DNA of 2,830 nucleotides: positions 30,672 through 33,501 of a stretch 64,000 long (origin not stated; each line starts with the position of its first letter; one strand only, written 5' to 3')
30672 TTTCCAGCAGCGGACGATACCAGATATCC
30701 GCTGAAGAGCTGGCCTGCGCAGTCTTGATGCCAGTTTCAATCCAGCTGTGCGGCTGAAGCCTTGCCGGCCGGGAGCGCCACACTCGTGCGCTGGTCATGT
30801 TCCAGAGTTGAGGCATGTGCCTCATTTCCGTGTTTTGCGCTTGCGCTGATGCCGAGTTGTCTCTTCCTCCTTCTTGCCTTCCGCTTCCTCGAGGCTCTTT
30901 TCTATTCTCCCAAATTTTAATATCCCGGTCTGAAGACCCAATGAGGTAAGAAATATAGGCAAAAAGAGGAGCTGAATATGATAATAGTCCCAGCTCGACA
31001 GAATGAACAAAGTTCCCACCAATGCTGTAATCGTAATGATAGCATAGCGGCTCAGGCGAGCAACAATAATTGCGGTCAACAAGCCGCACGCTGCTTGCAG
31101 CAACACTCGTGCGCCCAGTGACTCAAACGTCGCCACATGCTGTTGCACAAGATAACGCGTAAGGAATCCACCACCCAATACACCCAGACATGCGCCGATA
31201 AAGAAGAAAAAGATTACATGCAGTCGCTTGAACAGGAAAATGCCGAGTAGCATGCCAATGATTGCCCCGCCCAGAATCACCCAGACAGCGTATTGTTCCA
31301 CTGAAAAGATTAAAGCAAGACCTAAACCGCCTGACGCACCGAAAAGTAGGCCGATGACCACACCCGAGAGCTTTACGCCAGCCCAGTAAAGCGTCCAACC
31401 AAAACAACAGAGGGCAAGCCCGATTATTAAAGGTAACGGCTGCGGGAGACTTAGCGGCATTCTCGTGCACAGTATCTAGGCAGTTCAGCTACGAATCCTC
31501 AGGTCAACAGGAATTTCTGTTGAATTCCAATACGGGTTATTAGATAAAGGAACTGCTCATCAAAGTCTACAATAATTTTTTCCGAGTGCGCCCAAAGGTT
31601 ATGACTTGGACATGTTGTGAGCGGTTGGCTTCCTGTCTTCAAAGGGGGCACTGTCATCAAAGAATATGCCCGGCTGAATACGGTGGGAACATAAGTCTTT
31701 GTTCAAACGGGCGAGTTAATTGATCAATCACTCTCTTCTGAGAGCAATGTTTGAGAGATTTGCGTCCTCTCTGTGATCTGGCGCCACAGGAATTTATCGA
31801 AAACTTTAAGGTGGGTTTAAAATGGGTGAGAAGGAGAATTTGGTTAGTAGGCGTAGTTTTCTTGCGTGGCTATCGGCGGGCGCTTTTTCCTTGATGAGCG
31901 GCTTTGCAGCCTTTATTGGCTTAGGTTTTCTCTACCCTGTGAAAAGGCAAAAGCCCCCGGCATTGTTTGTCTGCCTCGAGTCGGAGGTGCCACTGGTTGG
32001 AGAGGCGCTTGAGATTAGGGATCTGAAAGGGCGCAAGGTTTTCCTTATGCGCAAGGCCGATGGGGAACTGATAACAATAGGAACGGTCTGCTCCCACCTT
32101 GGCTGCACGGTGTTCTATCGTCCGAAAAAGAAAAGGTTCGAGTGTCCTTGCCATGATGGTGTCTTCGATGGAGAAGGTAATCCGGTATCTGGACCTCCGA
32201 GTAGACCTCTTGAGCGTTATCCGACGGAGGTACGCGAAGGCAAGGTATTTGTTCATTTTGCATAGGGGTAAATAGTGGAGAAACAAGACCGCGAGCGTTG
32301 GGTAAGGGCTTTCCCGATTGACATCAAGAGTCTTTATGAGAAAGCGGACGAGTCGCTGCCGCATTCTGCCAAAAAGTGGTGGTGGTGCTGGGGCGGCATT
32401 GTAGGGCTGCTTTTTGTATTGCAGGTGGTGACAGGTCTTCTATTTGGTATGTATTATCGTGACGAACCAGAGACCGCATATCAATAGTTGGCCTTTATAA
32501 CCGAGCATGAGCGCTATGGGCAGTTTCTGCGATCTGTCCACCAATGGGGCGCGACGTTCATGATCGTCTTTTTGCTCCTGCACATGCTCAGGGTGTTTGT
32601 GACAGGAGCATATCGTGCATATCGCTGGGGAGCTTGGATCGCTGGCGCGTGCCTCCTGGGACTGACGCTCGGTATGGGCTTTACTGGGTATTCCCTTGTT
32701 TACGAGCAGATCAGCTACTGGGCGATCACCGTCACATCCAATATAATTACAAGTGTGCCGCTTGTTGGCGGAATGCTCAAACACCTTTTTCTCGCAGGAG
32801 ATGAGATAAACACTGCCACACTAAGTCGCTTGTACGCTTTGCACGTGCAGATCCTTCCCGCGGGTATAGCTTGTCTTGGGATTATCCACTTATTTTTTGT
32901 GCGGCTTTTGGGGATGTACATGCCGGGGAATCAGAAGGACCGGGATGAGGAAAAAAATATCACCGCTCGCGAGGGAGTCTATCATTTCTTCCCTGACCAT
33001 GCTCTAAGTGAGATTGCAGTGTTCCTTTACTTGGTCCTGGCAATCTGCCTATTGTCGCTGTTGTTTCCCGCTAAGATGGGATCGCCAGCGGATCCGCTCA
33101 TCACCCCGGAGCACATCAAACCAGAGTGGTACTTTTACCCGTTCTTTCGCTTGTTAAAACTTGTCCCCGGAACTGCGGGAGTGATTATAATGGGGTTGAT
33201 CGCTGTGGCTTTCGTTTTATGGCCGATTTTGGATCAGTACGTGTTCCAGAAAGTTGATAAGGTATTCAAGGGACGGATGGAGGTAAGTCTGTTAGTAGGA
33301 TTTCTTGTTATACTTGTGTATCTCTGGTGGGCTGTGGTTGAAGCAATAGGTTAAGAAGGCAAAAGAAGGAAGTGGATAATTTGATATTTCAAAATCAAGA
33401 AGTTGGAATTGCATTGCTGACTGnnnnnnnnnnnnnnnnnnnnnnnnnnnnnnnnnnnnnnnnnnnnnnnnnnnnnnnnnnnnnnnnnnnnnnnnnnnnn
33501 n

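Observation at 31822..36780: Rieske-cytochrome b-octaheme HAO-like-Hcp gene string: candidate quinol-linked nitrite/hydroxylamine reduction module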

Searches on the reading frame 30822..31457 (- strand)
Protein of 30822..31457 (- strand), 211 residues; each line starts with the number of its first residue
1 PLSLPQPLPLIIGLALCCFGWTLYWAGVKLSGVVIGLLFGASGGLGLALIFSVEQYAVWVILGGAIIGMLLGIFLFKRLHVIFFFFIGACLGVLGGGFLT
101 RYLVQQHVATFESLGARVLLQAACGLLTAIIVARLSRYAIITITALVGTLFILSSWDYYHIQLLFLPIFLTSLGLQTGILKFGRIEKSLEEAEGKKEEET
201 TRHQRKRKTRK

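Call 5: search_protein_families(library=pfam, proteins=[window:30822-31457:-], max_evalue=0.01)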
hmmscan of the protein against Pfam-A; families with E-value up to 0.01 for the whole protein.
window:30822-31457:- (211 aa): 1 family
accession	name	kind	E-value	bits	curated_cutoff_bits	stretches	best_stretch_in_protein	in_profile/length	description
PF13886.12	TM7S3_TM198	-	6.5e-06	26.4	29.2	1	10-160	5-152/199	TM7S3/TM198-like domain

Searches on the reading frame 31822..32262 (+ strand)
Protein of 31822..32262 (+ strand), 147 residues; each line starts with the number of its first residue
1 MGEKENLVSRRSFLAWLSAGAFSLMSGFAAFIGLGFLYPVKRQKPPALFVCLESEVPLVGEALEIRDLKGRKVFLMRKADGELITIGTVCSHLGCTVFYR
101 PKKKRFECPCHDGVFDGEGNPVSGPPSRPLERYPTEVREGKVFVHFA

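Call 5: search_protein_families(library=pfam, proteins=[window:31822-32262:+], max_evalue=0.01)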
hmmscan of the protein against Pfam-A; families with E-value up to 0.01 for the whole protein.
window:31822-32262:+ (147 aa): 1 family
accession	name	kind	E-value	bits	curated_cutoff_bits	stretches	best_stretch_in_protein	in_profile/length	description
PF00355.32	Rieske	-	6.7e-14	52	20.3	1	49-134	4-88/88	Rieske [2Fe-2S] domain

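Call 6: search_protein_families(library=ncbifam, proteins=[window:31822-32262:+], max_evalue=0.01)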
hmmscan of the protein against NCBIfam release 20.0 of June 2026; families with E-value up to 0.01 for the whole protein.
window:31822-32262:+ (147 aa): 13 families
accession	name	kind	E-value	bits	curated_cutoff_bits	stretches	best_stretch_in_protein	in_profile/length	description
NF045928.1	Cytb6fFeSPetC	equivalog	3.3e-15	55.9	250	1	65-142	81-161/179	cytochrome b6-f complex iron-sulfur subunit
NF010001.0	PRK13474.1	subfamily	3.4e-15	55.8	154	1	65-144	80-161/178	cytochrome b6-f complex iron-sulfur subunit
TIGR01416.1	Rieske_proteo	equivalog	3.8e-10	40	97.4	1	78-132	104-162/176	ubiquinol-cytochrome c reductase iron-sulfur subunit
NF050121.1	bc1_QcrA_actin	exception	4e-09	36.4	275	1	84-138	241-298/319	cytochrome bc1 complex Rieske iron-sulfur subunit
TIGR02694.1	arsenite_ox_S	equivalog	4.3e-09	36.3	95.65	1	79-137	47-107/129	arsenate reductase (azurin) small subunit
NF007422.0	PRK09965.1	equivalog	3.3e-08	33.5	113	1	48-146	4-100/106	bifunctional 3-phenylpropionate/cinnamic acid dioxygenase ferredoxin subunit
NF041174.1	SDX_Thmprot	equivalog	9.2e-08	32.2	170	1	70-126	23-80/109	sulredoxin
NF042948.2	3PPDioc_HcaC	equivalog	1.8e-06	28.1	150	1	48-146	4-102/105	3-phenylpropionate/cinnamic acid dioxygenase ferredoxin subunit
TIGR02377.1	MocE_fam_FeS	subfamily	3e-06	27.2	136.15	1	67-145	20-100/101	MocE family 2Fe-2S type ferredoxin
NF041683.1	ant_diox_AndAb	equivalog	4.2e-05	23.7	150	1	68-145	21-99/100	anthranilate 1,2-dioxygenase ferredoxin subunit AndAb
TIGR03229.1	benzo_1_2_benA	equivalog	0.0046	15.9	780.95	1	50-120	42-113/433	benzoate 1,2-dioxygenase large subunit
NF058607.1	GlBtMonoOxGbcA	equivalog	0.0052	15.3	670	1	48-119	57-129/420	glycine betaine monooxygenase oxygenase subunit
TIGR03228.1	anthran_1_2_A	equivalog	0.0054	15.5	671.9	1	48-120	40-113/438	anthranilate 1,2-dioxygenase large subunit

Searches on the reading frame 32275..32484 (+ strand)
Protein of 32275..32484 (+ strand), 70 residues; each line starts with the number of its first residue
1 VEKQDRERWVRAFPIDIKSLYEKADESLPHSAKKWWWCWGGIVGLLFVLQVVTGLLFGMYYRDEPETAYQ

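Call 5: search_protein_families(library=pfam, proteins=[window:32275-32484:+], max_evalue=0.01)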
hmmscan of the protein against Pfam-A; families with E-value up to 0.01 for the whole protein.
window:32275-32484:+ (70 aa): 1 family
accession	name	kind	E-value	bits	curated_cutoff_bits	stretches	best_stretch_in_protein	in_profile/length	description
PF00033.24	Cytochrome_B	-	1.5e-06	28.7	27.2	1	34-69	11-46/189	Cytochrome b/b6/petB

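Call 6: search_protein_families(library=ncbifam, proteins=[window:32275-32484:+], max_evalue=0.01)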
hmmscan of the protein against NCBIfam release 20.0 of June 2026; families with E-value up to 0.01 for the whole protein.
window:32275-32484:+ (70 aa): 2 families
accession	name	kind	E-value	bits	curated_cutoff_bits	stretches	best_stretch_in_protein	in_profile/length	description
NF040969.1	cytb_ExtP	equivalog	5.5e-08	32.9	290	1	32-70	20-58/205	selenite/tellurite reduction operon b-type cytochrome ExtP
NF002990.0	PRK03735.1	subfamily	3.7e-05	23.6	325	1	30-69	35-74/223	cytochrome b6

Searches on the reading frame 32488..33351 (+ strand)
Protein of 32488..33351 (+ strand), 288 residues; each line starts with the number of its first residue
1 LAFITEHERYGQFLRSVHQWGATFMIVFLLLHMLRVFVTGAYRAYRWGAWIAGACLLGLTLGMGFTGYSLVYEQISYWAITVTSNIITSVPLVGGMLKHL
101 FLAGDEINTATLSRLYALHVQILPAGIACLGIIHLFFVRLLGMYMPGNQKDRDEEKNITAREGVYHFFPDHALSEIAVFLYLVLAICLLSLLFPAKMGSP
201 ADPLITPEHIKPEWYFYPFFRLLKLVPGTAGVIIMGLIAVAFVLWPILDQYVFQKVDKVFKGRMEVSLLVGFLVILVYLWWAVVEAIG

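Call 5: search_protein_families(library=pfam, proteins=[window:32488-33351:+], max_evalue=0.01)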
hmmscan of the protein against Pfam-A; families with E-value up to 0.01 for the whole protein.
window:32488-33351:+ (288 aa): 3 families
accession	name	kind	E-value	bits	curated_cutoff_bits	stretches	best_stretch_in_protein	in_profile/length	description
PF13631.11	Cytochrom_B_N_2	-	6.1e-41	140.6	27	1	24-200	2-169/169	Cytochrome b(N-terminal)/b6/petB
PF00033.24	Cytochrome_B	-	1.6e-32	113.3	27.2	1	3-139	51-186/189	Cytochrome b/b6/petB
PF00032.22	Cytochrom_B_C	-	4.5e-14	53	20.7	1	200-281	1-80/102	Cytochrome b(C-terminal)/b6/petD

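Call 6: search_protein_families(library=ncbifam, proteins=[window:32488-33351:+], max_evalue=0.01)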
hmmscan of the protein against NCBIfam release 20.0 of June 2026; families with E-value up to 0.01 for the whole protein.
window:32488-33351:+ (288 aa): 5 families
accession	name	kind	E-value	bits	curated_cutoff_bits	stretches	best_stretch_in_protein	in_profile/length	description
NF040969.1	cytb_ExtP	equivalog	1.9e-42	145.5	290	1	3-142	62-201/205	selenite/tellurite reduction operon b-type cytochrome ExtP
NF002990.0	PRK03735.1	subfamily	1.4e-37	129.6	325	1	3-144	79-220/223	cytochrome b6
NF050120.1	bc1_QcrB_actin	exception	2.6e-31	109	500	1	9-248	86-322/458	cytochrome bc1 complex cytochrome b subunit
NF041076.1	cyt_b_SoxC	equivalog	7.4e-21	74.6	740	1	3-167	63-222/542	proton pump complex cytochrome B SoxC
TIGR01156.1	cytb6_f_IV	equivalog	4.7e-13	49.3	127.05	1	183-281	48-143/160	cytochrome b6-f complex subunit IV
